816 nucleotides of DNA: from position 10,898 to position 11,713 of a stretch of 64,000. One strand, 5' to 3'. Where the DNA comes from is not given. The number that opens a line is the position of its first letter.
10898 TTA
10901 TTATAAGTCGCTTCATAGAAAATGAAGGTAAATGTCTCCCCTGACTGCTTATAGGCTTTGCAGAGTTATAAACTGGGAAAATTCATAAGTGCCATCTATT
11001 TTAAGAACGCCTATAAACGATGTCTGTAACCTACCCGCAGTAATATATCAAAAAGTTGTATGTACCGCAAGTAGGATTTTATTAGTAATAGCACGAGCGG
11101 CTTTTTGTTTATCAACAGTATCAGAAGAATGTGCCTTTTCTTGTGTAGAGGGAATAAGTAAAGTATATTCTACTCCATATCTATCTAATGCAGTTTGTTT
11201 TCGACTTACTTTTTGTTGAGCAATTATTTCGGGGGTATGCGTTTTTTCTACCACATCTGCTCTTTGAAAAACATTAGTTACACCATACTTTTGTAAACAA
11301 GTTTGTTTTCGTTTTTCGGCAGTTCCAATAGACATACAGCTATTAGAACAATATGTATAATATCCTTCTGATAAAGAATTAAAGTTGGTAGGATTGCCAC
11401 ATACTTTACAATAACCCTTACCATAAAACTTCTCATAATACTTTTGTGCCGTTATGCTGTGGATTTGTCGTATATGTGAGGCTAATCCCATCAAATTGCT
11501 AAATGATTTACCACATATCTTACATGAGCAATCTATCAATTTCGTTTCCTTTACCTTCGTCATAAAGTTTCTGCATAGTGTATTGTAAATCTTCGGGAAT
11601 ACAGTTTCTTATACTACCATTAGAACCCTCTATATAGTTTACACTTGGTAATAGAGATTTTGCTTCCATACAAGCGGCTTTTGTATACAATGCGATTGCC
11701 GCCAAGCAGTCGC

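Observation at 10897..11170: Candidate omegaRNA scaffold immediately 5' of iscB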

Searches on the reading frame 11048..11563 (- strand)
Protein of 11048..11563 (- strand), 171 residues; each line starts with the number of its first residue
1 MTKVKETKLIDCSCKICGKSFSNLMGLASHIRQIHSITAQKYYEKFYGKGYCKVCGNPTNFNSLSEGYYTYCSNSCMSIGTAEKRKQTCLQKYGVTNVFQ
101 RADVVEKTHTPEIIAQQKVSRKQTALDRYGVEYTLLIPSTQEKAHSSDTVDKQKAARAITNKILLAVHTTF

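Call 7: search_protein_families(library=pfam, proteins=[window:11048-11563:-], max_evalue=0.01)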
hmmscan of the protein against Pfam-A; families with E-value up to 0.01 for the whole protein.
window:11048-11563:- (171 aa): 3 families
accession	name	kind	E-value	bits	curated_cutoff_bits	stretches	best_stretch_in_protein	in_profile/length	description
PF24308.1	DUF7487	-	2.2e-06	28.2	27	1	79-145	20-96/220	Family of unknown function (DUF7487)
PF00096.32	zf-C2H2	-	3.3e-05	24.5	25.2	1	13-35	2-23/23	Zinc finger, C2H2 type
PF13894.12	zf-C2H2_4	-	0.0015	19.6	27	1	13-35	2-24/24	C2H2-type zinc finger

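Call 81: search_protein_families(library=pfam, proteins=[window:11048-11563:-], max_evalue=1)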
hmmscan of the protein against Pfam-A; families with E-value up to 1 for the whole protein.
window:11048-11563:- (171 aa): 12 families
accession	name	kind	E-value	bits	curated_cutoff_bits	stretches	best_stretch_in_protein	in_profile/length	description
PF24308.1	DUF7487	-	2.2e-06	28.2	27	1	79-145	20-96/220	Family of unknown function (DUF7487)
PF00096.32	zf-C2H2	-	3.3e-05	24.5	25.2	1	13-35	2-23/23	Zinc finger, C2H2 type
PF13894.12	zf-C2H2_4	-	0.0015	19.6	27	1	13-35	2-24/24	C2H2-type zinc finger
PF12874.13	zf-met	-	0.016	16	21.2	1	14-32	3-21/25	Zinc-finger of C2H2 type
PF13912.12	zf-C2H2_6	-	0.018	15.4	25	1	14-35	4-24/27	C2H2-type zinc finger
PF05443.17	ROS_MUCR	-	0.062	13.8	25.4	1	13-46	66-96/123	ROS/MUCR transcriptional regulator protein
PF23320.1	Zn_SUZ12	-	0.089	13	28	1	8-37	19-49/70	Polycomb protein SUZ12-like, Zn domain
PF21816.3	Zap1_zf1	-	0.13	12.5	27.2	1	12-31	3-22/27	Zap1, C2H2 zinc finger 1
PF12171.14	zf-C2H2_jaz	-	0.21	12.3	22.6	1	14-32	4-22/27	Zinc-finger double-stranded RNA-binding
PF18912.6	DZR_2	-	0.28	11.5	27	0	46-72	33-52/56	Double zinc ribbon domain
PF02132.21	RecR_ZnF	-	0.31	11.4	22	1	50-59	2-11/21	RecR, Cys4-zinc finger domain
PF02892.21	zf-BED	-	0.65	10.5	20.6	1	13-36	18-44/44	BED zinc finger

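Call 82: find_homologous_proteins(query=window:11075-11563:-, max_evalue=0.00001)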
Query seq(163 aa) (163 aa): 1 proteins with E <= 0.00001 among 13 candidates.
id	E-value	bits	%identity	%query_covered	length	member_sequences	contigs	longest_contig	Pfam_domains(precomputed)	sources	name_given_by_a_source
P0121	1.4e-103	361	100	100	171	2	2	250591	PF24308.2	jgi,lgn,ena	-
